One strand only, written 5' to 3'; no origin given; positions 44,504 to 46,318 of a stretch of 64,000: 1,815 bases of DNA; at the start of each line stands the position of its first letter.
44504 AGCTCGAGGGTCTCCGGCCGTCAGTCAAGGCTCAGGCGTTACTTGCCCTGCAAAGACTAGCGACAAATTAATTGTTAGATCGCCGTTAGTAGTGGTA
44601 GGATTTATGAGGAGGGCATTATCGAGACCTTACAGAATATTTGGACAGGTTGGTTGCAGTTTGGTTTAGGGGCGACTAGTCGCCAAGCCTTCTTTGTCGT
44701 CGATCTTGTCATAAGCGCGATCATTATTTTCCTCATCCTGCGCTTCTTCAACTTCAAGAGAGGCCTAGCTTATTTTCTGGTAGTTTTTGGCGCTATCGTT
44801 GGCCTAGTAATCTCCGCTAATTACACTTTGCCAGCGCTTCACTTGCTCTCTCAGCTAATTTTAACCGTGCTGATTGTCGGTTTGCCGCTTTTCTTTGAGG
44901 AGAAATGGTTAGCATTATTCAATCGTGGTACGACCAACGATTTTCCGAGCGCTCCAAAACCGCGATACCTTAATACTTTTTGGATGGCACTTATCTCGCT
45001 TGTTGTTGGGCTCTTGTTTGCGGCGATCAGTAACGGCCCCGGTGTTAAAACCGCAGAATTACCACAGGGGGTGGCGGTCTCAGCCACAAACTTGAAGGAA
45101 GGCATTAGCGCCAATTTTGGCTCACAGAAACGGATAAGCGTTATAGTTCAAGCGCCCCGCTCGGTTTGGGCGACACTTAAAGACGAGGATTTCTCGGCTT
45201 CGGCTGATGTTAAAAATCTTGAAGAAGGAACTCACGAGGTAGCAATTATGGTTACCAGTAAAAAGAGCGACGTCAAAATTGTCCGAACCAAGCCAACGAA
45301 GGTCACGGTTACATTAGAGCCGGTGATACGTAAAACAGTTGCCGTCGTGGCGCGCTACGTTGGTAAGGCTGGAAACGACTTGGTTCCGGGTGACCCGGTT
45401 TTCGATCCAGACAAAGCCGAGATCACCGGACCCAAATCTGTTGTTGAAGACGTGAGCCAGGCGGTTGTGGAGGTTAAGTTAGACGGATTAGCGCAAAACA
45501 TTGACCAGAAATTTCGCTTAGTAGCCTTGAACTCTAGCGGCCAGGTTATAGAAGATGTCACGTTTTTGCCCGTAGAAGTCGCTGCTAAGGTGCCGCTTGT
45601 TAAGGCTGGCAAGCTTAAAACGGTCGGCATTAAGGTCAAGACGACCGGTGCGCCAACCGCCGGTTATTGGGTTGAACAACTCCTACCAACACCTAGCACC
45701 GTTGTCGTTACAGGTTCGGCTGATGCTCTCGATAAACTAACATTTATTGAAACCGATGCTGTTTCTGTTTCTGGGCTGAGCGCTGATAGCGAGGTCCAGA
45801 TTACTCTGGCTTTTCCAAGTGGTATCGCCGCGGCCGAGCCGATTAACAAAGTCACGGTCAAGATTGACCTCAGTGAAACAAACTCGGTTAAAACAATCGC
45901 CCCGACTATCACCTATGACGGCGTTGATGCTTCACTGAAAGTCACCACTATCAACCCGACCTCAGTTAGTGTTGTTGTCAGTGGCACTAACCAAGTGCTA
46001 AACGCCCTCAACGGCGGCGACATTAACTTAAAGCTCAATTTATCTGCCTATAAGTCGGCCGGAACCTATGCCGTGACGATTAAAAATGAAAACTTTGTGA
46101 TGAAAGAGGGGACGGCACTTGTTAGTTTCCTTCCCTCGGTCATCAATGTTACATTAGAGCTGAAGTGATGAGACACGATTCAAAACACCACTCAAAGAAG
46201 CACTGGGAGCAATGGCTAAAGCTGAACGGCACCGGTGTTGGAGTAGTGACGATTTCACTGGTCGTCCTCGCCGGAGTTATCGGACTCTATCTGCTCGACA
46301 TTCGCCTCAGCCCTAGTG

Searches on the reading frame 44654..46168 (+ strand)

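Call 92: search_protein_families(library=pfam, proteins=[window:44654-46168:+], max_evalue=0.00001)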
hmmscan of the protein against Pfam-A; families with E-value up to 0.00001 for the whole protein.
window:44654-46168:+ (504 aa): 1 family
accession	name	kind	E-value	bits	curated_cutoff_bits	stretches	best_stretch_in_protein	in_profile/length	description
PF07949.17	YbbR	-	3.6e-32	111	22.3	2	325-404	2-81/81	YbbR-like protein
